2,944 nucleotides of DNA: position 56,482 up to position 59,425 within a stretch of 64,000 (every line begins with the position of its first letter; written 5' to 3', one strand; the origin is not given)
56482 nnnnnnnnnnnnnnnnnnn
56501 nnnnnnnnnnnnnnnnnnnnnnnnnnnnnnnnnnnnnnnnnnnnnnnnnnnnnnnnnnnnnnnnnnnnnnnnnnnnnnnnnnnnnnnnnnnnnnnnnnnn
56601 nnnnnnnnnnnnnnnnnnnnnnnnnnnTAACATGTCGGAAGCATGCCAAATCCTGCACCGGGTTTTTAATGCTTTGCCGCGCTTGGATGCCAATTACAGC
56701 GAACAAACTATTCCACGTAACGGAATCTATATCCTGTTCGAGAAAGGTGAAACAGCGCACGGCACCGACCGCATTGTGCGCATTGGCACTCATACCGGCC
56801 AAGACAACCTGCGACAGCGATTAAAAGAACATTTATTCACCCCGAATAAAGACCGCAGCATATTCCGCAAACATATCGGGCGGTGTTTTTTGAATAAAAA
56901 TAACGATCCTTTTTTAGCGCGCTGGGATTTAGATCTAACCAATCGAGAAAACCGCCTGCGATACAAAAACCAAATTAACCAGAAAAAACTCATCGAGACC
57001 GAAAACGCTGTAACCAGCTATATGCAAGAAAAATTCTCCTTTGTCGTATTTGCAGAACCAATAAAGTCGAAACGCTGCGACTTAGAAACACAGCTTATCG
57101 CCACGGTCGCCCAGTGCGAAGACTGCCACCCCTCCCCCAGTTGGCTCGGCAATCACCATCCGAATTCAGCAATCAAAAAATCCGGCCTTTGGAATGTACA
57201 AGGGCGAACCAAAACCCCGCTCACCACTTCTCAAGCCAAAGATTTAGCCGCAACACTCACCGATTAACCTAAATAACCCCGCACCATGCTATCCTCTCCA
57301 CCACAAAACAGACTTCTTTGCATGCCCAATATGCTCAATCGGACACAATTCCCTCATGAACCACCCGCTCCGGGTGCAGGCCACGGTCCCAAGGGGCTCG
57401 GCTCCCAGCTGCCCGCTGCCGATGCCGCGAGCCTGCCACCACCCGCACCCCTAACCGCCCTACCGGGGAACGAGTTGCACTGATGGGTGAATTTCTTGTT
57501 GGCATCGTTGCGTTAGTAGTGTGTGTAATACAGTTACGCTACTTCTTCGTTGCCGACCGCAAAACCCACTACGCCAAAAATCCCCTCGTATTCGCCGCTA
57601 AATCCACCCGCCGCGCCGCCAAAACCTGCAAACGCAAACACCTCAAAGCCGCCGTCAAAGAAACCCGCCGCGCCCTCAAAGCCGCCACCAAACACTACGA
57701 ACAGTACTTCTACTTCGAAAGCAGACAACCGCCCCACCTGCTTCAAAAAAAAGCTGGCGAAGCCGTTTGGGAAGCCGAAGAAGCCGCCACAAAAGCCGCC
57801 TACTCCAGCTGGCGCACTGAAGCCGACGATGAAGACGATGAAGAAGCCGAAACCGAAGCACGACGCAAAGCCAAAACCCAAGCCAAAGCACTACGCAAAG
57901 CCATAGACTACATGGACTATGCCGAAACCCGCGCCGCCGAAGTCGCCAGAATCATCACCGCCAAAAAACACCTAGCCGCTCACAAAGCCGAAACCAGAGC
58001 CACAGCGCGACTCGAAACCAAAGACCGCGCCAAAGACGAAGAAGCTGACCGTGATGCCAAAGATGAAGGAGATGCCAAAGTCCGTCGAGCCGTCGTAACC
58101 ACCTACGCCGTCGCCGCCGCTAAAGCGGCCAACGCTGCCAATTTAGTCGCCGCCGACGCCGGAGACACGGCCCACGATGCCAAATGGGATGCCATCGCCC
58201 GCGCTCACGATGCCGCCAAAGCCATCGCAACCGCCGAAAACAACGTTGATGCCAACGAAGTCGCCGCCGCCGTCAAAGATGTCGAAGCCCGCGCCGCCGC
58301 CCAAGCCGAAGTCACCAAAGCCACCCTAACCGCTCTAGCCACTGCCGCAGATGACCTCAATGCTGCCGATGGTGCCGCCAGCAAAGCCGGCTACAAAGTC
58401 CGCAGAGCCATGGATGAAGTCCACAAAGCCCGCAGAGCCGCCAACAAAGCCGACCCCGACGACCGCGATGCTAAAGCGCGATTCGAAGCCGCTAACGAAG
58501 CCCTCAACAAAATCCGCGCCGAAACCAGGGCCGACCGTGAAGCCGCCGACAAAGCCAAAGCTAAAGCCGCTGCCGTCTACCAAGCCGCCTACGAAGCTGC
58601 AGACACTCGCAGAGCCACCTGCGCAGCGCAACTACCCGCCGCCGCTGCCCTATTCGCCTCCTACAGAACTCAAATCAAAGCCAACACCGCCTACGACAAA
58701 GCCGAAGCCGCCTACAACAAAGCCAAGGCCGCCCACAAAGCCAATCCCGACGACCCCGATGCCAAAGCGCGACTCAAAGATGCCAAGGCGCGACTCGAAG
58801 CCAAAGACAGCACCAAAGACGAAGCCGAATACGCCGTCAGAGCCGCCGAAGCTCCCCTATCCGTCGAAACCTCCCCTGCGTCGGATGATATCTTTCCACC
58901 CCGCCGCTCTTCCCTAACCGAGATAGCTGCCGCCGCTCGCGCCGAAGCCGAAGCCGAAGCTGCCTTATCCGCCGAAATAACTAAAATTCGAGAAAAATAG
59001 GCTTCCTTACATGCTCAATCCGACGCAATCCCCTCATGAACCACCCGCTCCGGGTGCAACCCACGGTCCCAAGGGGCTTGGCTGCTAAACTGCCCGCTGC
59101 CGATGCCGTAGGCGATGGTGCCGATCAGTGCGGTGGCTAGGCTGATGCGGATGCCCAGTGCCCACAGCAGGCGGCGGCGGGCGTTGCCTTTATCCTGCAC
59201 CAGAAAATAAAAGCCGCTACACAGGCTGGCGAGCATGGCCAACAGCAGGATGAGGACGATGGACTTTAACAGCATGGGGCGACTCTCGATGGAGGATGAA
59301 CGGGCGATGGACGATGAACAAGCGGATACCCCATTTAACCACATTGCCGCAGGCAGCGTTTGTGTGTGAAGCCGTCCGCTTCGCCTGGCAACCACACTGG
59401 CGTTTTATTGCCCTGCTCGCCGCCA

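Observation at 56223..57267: Two-gene module: DUF6884-like protein translationally coupled to a GIY-YIG nuclease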

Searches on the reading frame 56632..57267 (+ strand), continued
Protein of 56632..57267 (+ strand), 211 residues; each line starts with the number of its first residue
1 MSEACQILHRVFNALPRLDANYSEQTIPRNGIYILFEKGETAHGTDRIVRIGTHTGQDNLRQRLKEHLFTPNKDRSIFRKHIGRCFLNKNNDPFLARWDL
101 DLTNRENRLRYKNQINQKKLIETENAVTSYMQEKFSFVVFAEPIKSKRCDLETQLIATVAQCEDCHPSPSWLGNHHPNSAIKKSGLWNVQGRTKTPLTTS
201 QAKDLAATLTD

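Call 71: search_protein_families(library=pfam, proteins=[L014:11284-14451:+, L014:8265-9584:+, L013:6148-9213:-, L009:7193-9424:-, L061:6580-9267:-, L066:6094-9444:-, L067:3841-7473:+, L016:6812-9550:+, L045:1791-4409:+, L052:1853-4252:-], max_evalue=0.000001)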
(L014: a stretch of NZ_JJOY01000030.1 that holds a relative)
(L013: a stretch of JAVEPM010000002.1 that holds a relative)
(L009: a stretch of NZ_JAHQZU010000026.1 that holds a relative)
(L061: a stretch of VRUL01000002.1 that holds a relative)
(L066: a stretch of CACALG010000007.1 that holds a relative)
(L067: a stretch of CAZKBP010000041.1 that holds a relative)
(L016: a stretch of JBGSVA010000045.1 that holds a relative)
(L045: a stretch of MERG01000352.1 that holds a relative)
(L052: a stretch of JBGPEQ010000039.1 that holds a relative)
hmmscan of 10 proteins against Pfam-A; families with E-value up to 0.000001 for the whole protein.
L014:11284-14451:+ (1056 aa): 5 families
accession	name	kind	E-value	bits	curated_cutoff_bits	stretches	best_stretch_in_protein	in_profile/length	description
PF11867.13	T1RH-like_C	-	5.3e-125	417.6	26.8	1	716-1049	1-328/329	Type I restriction enzyme HindI endonuclease subunit-like, C-terminal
PF18766.7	SWI2_SNF2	-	2.4e-82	276.3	26.7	1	278-529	1-219/221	SWI2/SNF2 ATPase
PF04313.20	HSDR_N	-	1.9e-49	168.7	25.1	1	9-219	4-197/198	Type I restriction enzyme R protein N terminus (HSDR_N)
PF04851.21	ResIII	-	2.6e-20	73.4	22.5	1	275-463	4-163/164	Type III restriction enzyme, res subunit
PF22679.2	T1R_D3-like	-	2.1e-19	70.9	27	1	631-699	86-156/158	Type I restriction enzyme subunit R domain 3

L014:8265-9584:+ (440 aa): 1 family
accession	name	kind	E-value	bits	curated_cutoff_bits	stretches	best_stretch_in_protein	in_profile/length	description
PF01420.25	Methylase_S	-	1.5e-24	87.6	22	2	87-208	52-168/168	Type I restriction modification DNA specificity domain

L013:6148-9213:- (1022 aa): 5 families
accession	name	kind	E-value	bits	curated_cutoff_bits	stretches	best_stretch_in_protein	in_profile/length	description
PF00580.27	UvrD-helicase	-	2.3e-69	234.5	23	1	9-289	1-270/271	UvrD/REP helicase N-terminal domain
PF13361.12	UvrD_C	-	1.7e-48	166.3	25.6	1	296-656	2-347/350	UvrD-like helicase C-terminal domain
PF12705.13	PDDEXK_1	-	1.2e-39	137.2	22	1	782-1017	1-247/247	PD-(D/E)XK nuclease superfamily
PF13245.12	AAA_19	-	2.5e-21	76.7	25.1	1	13-275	1-134/134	AAA domain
PF13538.12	UvrD_C_2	-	3.4e-12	46.5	27.4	0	633-655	30-52/52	UvrD-like helicase C-terminal domain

L009:7193-9424:- (744 aa): 2 families
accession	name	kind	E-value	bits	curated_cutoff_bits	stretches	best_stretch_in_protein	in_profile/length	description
PF00239.26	Resolvase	-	4.2e-22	79.2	23.3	1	69-213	4-144/145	Resolvase, N terminal domain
PF13408.12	Zn_ribbon_recom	-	2.2e-08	34.8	25.3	1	346-402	1-57/58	Recombinase zinc beta ribbon domain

L061:6580-9267:- (896 aa): 0 families

L066:6094-9444:- (1117 aa): 9 families
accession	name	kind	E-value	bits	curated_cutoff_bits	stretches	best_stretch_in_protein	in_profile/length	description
PF01370.27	Epimerase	-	8.1e-48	163.4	20.9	1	806-1022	1-223/240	NAD dependent epimerase/dehydratase family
PF16363.11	GDP_Man_Dehyd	-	1.2e-39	137.2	27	1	808-1108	2-331/332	GDP-mannose 4,6 dehydratase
PF01073.25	3Beta_HSD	-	1.7e-19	70.4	22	1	807-974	1-181/280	3-beta hydroxysteroid dehydrogenase/isomerase family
PF04321.23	RmlD_sub_bind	-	2.6e-14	53.4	27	1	806-1060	3-233/287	RmlD substrate binding domain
PF07993.18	NAD_binding_4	-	5.7e-12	45.8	20.1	1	857-984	76-216/258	Male sterility protein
PF13460.12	NAD_binding_10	-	7.2e-12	46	27.2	1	810-957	1-133/184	NAD(P)H-binding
PF06695.16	Sm_multidrug_ex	-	1.4e-11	45.5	30.7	1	543-654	5-117/121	Putative small multi-drug export protein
PF13599.13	Pentapeptide_4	-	4.5e-11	43.1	38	1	233-299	8-74/78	Pentapeptide repeat region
PF02719.21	Polysacc_synt_2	-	7.3e-11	42.2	20.2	1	806-1070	1-263/293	Polysaccharide biosynthesis protein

L067:3841-7473:+ (1211 aa): 5 families
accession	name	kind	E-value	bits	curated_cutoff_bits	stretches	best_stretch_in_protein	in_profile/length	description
PF03781.23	FGE-sulfatase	-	1.6e-56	192.2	23.3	1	992-1207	2-253/255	Sulfatase-modifying factor enzyme 1-like domain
PF18911.6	PKD_4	-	7e-17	61.7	27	1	253-303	26-75/85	PKD domain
PF00801.26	PKD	-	2.1e-14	53.7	23.5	0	241-298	9-67/80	PKD domain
PF00515.34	TPR_1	-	4.8e-08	32.9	27.8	0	827-860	1-34/34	Tetratricopeptide repeat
PF07719.23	TPR_2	-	1.5e-07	31.4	27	0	828-860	2-34/34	Tetratricopeptide repeat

L016:6812-9550:+ (913 aa): 2 families
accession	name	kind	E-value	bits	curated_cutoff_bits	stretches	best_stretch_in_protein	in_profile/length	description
PF22422.2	MGH1-like_GH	-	1.2e-23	84.8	27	2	435-540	1-112/356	Mannosylglycerate hydrolase MGH1-like glycoside hydrolase domain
PF03200.22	Glyco_hydro_63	-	4.4e-10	39.4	22.4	1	570-799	253-432/492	Glycosyl hydrolase family 63 C-terminal domain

L045:1791-4409:+ (873 aa): 1 family
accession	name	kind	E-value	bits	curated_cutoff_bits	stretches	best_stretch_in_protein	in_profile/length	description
PF13091.12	PLDc_2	-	6.3e-10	39.4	27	0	64-146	31-113/132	PLD-like domain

L052:1853-4252:- (800 aa): 3 families
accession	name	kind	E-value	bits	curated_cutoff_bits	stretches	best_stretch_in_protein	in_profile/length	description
PF20256.3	MoCoBD_2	-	1.3e-78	264.8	27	1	454-728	2-283/283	Molybdopterin cofactor-binding domain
PF02738.23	MoCoBD_1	-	5.2e-70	235.8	27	1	178-426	3-244/244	Molybdopterin cofactor-binding domain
PF01315.27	Ald_Xan_dh_C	-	6.6e-27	94.4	31.3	1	39-160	1-110/110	Aldehyde oxidase and xanthine dehydrogenase, a/b hammerhead domain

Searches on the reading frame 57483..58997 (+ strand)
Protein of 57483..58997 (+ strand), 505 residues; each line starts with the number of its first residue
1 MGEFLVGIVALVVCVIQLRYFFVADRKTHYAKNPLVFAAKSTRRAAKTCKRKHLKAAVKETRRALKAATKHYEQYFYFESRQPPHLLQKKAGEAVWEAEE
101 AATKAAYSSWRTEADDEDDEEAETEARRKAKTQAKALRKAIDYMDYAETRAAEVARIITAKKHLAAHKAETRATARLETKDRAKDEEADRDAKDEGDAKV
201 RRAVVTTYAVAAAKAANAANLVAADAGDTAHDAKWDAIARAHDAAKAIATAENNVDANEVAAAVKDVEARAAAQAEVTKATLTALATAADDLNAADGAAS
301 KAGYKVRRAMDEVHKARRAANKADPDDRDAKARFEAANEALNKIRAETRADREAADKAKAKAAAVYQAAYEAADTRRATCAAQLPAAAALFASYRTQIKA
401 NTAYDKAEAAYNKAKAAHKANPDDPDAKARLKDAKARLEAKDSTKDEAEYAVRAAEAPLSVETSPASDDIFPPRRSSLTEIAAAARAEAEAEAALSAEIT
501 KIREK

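Call 6: search_protein_families(library=padloc, proteins=[window:57483-58997:+], max_evalue=1)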
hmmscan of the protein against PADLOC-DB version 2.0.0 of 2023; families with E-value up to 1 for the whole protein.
window:57483-58997:+ (505 aa): 1 family
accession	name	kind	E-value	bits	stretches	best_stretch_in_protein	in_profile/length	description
PDLC04238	PDC-M01A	-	0.33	7.6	1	69-171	267-368/564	-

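Call 7: search_protein_families(library=phrogs, proteins=[window:57483-58997:+], max_evalue=1)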
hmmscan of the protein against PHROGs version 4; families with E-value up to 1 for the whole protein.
window:57483-58997:+ (505 aa): 1 family
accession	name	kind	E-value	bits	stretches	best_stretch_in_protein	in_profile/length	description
phrog_38692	-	unknown function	0.21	12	1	42-86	167-211/346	-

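Call 65: search_protein_families(library=pfam, proteins=[window:57483-58997:+], max_evalue=0.01)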
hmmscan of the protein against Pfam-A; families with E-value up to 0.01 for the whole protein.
window:57483-58997:+ (505 aa): 0 families

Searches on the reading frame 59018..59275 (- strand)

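Call 65: search_protein_families(library=pfam, proteins=[window:59018-59275:-], max_evalue=0.01)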
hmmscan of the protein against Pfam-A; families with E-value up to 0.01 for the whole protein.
window:59018-59275:- (86 aa): 2 families
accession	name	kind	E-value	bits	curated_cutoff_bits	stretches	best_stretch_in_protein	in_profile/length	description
PF11137.13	DUF2909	-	2.2e-15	56.7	31.4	1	3-62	1-59/60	Protein of unknown function (DUF2909)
PF00892.27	EamA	-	0.00025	21.8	28.2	1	9-67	3-60/135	EamA-like transporter family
